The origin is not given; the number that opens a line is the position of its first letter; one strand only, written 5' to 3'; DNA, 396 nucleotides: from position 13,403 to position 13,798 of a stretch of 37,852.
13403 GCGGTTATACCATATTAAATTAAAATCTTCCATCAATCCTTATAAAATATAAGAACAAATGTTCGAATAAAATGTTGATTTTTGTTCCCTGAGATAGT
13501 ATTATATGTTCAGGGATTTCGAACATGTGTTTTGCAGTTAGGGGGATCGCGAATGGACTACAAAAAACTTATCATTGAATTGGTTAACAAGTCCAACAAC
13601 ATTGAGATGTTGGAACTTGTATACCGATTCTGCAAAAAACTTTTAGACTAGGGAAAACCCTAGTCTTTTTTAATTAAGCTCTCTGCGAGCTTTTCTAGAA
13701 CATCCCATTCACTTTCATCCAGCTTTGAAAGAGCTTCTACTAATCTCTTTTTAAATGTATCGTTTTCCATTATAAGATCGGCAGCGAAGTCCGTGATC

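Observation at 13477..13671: Self-contained promoter-operator-microORF-terminator unit convergent with the repressor gene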

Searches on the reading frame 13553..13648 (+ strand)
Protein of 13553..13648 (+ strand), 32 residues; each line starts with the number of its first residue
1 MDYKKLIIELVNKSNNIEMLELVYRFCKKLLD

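Call 3: search_protein_families(library=pfam, proteins=[window:13553-13648:+], max_evalue=1)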
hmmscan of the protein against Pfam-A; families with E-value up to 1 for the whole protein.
seq(32 aa): 0 families

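Call 4: search_protein_families(library=phrogs, proteins=[window:13553-13648:+], max_evalue=1)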
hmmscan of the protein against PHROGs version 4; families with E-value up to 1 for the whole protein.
seq(32 aa): 1 family
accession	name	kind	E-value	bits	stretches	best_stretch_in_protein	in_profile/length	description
phrog_30854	-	unknown function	0.14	13.3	1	2-23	22-43/62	-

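Call 7: search_dna_similar(query=window:13553-13648:+, collection=phages, mode=protein, max_evalue=10, max_rows=30)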
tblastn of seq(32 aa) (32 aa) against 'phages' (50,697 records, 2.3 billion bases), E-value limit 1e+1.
Records with a match: 7; places in all: 7; records where one place covers at least 80% of the query: 7.
Best place of each record, by identity: <60% 7.
By first word of the organism name: Ruminococcus 5; Bacteriophage 2.
By host as written in the record: [Ruminococcus] gnavus ATCC 29149 4; - 2; Mediterraneibacter gnavus (Ruminococcus gnavus) DB_YZ_1 1.
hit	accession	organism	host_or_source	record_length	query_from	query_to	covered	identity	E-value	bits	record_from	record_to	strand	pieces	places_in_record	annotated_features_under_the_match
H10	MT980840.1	Ruminococcus phage phiRgIBDN1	[Ruminococcus] gnavus ATCC 29149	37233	1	31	97%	45.2%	5e+0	28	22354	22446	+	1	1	none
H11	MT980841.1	Ruminococcus phage phiRM10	[Ruminococcus] gnavus ATCC 29149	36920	1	31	97%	45.2%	5e+0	28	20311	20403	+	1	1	none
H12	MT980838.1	Ruminococcus phage phiRg519T2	[Ruminococcus] gnavus ATCC 29149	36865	1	31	97%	45.2%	5e+0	28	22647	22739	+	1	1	none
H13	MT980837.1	Ruminococcus phage phiRg507T2_3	[Ruminococcus] gnavus ATCC 29149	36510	1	31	97%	45.2%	5e+0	28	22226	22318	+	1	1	none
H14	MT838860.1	Bacteriophage sp.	human fecal samples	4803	1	31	97%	45.2%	5e+0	28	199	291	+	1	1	record has no annotation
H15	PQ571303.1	Ruminococcus phage RG-TP1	Mediterraneibacter gnavus (Ruminococcus ...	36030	1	31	97%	45.2%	8e+0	27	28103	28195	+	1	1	hypothetical protein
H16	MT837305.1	Bacteriophage sp.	human fecal samples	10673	1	29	91%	41.4%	1e+1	27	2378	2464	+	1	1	record has no annotation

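Call 8: get_annotated_region(hit=H10, flank=3000)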
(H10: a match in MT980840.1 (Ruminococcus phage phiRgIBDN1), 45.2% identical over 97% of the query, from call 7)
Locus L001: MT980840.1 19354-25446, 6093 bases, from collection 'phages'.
description: Ruminococcus phage phiRgIBDN1, complete genome.
organism: Ruminococcus phage phiRgIBDN1 (NCBI taxid 2772520)
taxonomy: Viruses; Duplodnaviria; Heunggongvirae; Uroviricota; Caudoviricetes
host: [Ruminococcus] gnavus ATCC 29149; source: human feces; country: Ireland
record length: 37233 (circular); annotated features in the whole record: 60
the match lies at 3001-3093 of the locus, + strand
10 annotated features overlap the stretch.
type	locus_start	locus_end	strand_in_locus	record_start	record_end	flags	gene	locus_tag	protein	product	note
CDS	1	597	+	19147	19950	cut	gp19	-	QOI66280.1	endolysin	endolysin, N-acetylmuramoyl-L-alanine amidase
CDS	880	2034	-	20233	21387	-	gp20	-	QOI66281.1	integrase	-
CDS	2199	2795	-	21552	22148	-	gp21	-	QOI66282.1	superinfection exclusion protein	-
CDS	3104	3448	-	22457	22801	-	gp22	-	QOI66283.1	transcriptional regulator, HTH cro type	-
CDS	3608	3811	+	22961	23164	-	gp23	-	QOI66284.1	repressor protein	repressor protein, HTH cro/C1 type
CDS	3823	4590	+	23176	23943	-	gp24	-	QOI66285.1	antirepressor protein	Phage_pRha/antirepressor protein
CDS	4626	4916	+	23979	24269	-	gp25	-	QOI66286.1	zinc-ribbon domain containing protein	-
CDS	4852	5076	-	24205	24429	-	gp26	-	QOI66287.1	hypothetical protein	-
CDS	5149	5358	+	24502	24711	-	gp27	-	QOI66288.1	hypothetical protein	-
CDS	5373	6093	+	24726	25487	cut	gp28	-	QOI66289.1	antirepressor protein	Gp26 protein [Clostridium phage], antirepressor protein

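Call 9: get_annotated_region(hit=H15, flank=3000)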
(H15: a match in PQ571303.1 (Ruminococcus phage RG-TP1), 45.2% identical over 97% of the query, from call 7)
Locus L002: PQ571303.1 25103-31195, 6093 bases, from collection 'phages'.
description: Ruminococcus phage RG-TP1, complete genome.
organism: Ruminococcus phage RG-TP1 (NCBI taxid 3385251)
taxonomy: Viruses
host: Mediterraneibacter gnavus (Ruminococcus gnavus) DB_YZ_1; source: antibiotic induction; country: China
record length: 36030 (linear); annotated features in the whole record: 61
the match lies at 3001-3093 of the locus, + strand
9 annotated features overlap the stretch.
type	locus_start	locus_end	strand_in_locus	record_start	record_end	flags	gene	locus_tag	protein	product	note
CDS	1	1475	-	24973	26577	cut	-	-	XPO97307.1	hypothetical protein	RG-TP1_gp42; RG-TP1_gp42; Annot2=(hmm profile search-phrog [Rank2]) phrog_95 integrase;Annot3=(structure ...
CDS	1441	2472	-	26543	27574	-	-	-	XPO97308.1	hypothetical protein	RG-TP1_gp43; RG-TP1_gp43; None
CDS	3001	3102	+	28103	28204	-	-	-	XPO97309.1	hypothetical protein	RG-TP1_gp44; RG-TP1_gp44; None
CDS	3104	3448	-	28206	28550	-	-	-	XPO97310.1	transcriptional regulator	RG-TP1_gp45; RG-TP1_gp45; Annot2=(structure alignment-afuniprot50) AF-A0A1G3KVD6-F1-model_v4 HTH cro/C1-type ...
CDS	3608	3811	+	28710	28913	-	-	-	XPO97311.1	transcriptional regulator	RG-TP1_gp46; RG-TP1_gp46; Annot2=(structure alignment-afuniprot50) AF-A0A6N2R3S2-F1-model_v4 Helix-turn-helix domain ...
CDS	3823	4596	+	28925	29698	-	-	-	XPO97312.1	Rha-like transcriptional regulator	RG-TP1_gp47; RG-TP1_gp47; Annot2=(structure alignment-afuniprot50) AF-A0A161X8Z8-F1-model_v4 Phage regulatory protein ...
CDS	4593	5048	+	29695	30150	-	-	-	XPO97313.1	hypothetical protein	RG-TP1_gp48; RG-TP1_gp48; None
CDS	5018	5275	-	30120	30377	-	-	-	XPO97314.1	3-hydroxyacyl-CoA dehydrogenase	RG-TP1_gp49; RG-TP1_gp49; Annot2=(structure alignment-afuniprot50) AF-G4D5K3-F1-model_v4 Family 39 glycosyl transferase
CDS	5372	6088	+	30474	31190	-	-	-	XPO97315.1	anti-repressor Ant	RG-TP1_gp50; RG-TP1_gp50; Annot2=(hmm profile search-phrog [Rank2]) phrog_9438 anti-repressor;Annot3=(structure ...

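Call 24: find_related_loci(query=A1, collection=viral_contigs, flank=3000)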
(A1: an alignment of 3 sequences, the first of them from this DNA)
Query A1 (32 aa) in viral_contigs; peptide patterns used: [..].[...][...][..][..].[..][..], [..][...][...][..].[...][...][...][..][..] (x = any residue, [..] = any of these).
301 stretches matched a pattern; 32 encode a relative of the query (tblastn E <= 1e-3); 32 distinct loci.
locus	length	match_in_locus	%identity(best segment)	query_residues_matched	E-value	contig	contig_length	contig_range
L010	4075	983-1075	100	1-31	8e-16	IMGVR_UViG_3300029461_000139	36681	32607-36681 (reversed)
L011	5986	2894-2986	100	1-31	8e-16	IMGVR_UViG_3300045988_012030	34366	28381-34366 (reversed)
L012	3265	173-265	100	1-31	8e-16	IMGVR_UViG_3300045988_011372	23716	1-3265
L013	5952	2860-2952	100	1-31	8e-16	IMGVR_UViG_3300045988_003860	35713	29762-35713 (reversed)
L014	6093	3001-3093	100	1-31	8e-16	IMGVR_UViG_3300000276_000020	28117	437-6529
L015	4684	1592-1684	100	1-31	8e-16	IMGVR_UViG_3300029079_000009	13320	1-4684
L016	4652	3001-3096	94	1-32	2e-15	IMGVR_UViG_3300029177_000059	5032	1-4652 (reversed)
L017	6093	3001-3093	97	1-31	4e-15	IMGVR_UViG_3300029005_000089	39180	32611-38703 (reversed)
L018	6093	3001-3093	87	1-31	2e-14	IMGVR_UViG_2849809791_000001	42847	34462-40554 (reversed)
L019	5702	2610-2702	87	1-31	2e-14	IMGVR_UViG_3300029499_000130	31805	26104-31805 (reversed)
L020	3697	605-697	87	1-31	2e-14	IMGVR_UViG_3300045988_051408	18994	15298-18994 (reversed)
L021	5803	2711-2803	94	1-31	3e-14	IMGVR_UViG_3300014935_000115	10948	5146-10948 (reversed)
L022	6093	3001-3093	94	1-31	3e-14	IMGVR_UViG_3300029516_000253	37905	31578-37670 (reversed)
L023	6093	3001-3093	94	1-31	3e-14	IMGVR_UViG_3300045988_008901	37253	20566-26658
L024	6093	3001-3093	94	1-31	3e-14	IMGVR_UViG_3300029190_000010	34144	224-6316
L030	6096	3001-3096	75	1-32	1e-11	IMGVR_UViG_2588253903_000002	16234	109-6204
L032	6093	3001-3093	48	1-31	3e-5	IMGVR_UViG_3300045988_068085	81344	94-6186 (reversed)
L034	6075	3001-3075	48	2-26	5e-5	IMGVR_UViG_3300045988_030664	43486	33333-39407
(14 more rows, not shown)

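Call 32: find_related_loci(query=A3, collection=genome_contigs, flank=3000)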
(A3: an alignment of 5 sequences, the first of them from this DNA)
Query A3 (32 aa) in genome_contigs; peptide patterns used: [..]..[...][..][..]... (x = any residue, [..] = any of these).
117 stretches matched a pattern; 8 encode a relative of the query (tblastn E <= 1e-3); 8 distinct loci.
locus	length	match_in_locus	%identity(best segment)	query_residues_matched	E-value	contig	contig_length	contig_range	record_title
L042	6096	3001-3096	75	1-32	2e-12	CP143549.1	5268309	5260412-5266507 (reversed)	Lachnospiraceae bacterium JLR.KK009 strain JLR.KK002 chromosome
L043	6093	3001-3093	45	1-31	3e-6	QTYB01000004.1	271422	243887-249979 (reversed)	Ruminococcus sp. AM36-2AA AM36-2AA.Scaf4, whole genome shotgun sequence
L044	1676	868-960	45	1-31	5e-6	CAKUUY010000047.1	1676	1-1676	MAG: uncultured Candidatus Melainabacteria bacterium isolate REFINED_METABAT215_TOP10_CONTIGS_1500_ASSEMBLY_K77_MERGED__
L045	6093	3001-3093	42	1-31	6e-6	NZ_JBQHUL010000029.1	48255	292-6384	Blautia sp. HCP28S3_G10 contig00029, whole genome shotgun sequence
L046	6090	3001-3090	55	1-31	1e-5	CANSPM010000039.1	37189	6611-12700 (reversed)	MAG TPA_asm: uncultured Lachnospiraceae bacterium isolate SRR15730548_bin.31_metawrap_v1.3_MAG genome assembly, contig:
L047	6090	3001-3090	55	1-31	1e-5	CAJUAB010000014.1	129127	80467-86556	MAG TPA_asm: uncultured Acetatifactor sp. isolate MGBC122974 genome assembly, contig: MGBC122974.14, whole genome shotgu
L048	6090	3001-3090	47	1-30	4e-5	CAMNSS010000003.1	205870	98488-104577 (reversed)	MAG: uncultured Eubacterium sp. isolate SRR19792994_bin.27_metawrap_v1.3_MAG genome assembly, contig: ERZ12290372_62, wh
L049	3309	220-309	48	1-31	5e-5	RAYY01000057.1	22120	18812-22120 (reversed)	Bacterium D16-56 strain D16-56 Scaffold57_1, whole genome shotgun sequence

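Call 45: find_related_loci(query=A3, collection=metagenome_contigs, flank=1500)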
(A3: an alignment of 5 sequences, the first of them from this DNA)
Query A3 (32 aa) in metagenome_contigs; peptide patterns used: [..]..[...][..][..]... (x = any residue, [..] = any of these).
393 stretches matched a pattern; 62 encode a relative of the query (tblastn E <= 1e-3); 62 distinct loci.
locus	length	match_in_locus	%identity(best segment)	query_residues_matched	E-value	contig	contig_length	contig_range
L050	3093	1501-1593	100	1-31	8e-16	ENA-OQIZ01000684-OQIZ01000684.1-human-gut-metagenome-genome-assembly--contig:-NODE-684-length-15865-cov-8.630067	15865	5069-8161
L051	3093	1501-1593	100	1-31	8e-16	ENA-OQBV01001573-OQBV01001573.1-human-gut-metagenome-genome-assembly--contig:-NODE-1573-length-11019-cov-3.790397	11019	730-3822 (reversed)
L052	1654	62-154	100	1-31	8e-16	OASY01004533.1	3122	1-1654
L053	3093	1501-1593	100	1-31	8e-16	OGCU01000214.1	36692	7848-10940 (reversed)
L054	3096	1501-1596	94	1-32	2e-15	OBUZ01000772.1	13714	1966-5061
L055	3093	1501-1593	97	1-31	3e-15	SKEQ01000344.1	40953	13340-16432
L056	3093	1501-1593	97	1-31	3e-15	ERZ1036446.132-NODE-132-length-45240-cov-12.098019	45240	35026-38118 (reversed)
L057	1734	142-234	97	1-31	3e-15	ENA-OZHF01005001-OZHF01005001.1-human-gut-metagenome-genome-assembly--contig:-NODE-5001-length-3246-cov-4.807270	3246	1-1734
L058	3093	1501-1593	97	1-31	4e-15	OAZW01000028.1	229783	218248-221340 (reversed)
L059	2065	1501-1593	97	1-31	3e-15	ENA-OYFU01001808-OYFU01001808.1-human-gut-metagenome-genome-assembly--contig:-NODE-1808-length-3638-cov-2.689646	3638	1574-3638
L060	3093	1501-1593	94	1-31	4e-15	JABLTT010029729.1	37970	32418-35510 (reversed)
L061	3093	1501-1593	94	1-31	6e-15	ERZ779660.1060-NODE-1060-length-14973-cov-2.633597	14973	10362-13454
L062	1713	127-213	97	1-29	2e-14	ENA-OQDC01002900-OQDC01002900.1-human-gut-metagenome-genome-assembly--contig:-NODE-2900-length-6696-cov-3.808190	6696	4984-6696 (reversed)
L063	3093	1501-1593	94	1-31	3e-14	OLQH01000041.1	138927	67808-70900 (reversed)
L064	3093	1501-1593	94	1-31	3e-14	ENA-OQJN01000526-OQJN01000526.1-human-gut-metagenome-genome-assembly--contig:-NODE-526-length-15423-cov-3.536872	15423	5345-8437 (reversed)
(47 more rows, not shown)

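Call 60: search_solved_structures(query=window:13553-13648:+, max_evalue=10, show_alignments=3)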
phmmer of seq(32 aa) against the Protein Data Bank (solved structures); distinct sequences matched with E-value up to 10: 4.
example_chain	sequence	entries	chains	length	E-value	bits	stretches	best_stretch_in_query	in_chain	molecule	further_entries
8erw_A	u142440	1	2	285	0.033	17.3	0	6-27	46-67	C2HR4_8r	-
4kp2_A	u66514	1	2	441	0.44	13.9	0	5-30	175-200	Homoaconitase large subunit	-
5cwf_A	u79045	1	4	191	1.3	12.5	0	4-31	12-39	Designed helical repeat protein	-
5cwo_A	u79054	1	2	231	1.7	12.2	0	8-30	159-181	Designed helical repeat protein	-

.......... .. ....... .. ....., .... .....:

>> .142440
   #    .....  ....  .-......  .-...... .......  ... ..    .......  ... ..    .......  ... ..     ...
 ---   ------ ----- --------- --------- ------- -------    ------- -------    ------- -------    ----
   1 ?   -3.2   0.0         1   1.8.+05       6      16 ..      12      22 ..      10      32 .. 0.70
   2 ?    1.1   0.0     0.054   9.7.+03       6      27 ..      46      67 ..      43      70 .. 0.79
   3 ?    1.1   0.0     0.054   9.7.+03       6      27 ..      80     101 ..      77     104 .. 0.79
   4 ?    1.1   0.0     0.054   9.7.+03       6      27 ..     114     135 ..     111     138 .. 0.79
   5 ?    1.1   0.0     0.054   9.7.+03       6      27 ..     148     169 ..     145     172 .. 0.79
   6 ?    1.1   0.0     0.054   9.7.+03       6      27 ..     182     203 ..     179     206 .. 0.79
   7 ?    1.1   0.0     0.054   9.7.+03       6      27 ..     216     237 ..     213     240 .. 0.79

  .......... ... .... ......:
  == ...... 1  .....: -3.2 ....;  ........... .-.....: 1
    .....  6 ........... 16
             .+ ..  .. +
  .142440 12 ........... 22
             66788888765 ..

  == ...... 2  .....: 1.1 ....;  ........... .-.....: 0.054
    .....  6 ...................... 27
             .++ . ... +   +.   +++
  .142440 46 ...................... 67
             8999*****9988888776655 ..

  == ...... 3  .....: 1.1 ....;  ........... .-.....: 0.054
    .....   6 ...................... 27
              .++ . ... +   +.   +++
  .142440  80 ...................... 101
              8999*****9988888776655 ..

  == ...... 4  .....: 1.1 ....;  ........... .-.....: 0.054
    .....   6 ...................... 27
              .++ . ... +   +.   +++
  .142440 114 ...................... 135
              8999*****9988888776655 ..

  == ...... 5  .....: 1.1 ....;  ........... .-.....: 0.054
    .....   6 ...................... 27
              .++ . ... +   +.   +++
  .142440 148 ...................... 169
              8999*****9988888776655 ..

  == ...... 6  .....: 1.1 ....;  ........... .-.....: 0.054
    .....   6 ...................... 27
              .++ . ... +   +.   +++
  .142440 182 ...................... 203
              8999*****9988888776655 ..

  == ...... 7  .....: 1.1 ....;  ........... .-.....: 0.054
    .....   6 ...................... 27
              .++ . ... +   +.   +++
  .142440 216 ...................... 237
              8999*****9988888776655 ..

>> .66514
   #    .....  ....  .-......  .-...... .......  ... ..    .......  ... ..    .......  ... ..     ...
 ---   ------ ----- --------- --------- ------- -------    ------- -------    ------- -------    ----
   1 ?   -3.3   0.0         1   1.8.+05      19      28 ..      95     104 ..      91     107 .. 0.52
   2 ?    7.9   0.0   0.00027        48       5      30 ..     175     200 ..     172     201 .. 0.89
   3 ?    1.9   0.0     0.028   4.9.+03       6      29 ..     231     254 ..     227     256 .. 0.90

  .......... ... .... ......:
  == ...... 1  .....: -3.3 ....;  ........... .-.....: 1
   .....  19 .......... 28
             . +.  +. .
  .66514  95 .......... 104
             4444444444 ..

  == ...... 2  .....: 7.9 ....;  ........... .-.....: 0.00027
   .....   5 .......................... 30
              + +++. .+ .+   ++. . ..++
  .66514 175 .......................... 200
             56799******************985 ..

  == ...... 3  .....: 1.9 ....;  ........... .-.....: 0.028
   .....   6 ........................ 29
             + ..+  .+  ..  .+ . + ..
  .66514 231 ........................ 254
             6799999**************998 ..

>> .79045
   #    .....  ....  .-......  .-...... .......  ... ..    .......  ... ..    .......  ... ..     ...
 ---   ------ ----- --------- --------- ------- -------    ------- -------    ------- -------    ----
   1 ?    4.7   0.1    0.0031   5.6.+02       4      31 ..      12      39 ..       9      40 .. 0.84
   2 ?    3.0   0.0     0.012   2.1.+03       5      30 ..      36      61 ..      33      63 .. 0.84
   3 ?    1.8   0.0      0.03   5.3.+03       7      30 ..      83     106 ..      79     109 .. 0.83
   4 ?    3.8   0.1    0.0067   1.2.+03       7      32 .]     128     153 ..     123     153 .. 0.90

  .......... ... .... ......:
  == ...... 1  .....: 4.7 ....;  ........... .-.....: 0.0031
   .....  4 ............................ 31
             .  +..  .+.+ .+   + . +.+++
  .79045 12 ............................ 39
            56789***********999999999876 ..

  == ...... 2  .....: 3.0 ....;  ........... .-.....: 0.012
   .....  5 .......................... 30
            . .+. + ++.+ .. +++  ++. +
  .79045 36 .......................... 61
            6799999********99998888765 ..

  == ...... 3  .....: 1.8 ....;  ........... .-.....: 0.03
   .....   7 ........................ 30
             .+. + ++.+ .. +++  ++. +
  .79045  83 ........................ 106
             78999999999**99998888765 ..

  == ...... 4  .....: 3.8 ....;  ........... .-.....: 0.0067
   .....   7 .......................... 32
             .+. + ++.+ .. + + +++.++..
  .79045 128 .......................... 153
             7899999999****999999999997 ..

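Call 74: search_protein_families(library=pfam, proteins=[L043:1693-2013:+, L043:2247-2588:+, L043:2591-2884:+, L043:3271-4416:+, L010:589-783:+], max_evalue=0.01)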
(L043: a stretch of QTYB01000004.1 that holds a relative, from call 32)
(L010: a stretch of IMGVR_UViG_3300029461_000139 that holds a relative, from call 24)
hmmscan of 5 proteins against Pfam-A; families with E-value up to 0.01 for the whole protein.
L043:1693-2013:+ (107 aa): 0 families

L043:2247-2588:+ (114 aa): 0 families

L043:2591-2884:+ (98 aa): 0 families

L043:3271-4416:+ (382 aa): 4 families
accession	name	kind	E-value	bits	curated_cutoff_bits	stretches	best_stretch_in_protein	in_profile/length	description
PF00589.27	Phage_integrase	-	1.2e-26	94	27.1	1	171-361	2-169/172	Phage integrase family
PF14659.12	Phage_int_SAM_3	-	1.7e-11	44.6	22.6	1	60-116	1-57/58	Phage integrase, N-terminal SAM-like domain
PF22022.2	Phage_int_M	-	1.7e-06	28.6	27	1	64-154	4-94/96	Phage integrase central domain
PF13102.12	Phage_int_SAM_5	-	0.00046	20.9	22.3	1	62-151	3-94/98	Phage integrase SAM-like domain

L010:589-783:+ (65 aa): 4 families
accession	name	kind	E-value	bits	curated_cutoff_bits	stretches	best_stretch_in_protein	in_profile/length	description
PF13443.12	HTH_26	-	1.1e-10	42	22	1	5-61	2-59/63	Cro/C1-type HTH DNA-binding domain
PF01381.28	HTH_3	-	5.2e-10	39.7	23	1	12-58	8-54/55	Helix-turn-helix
PF13560.12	HTH_31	-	1.2e-07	32.3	27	1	12-54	13-56/64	Helix-turn-helix domain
PF12844.13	HTH_19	-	9.7e-05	22.6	30.2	1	5-54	4-53/64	Helix-turn-helix domain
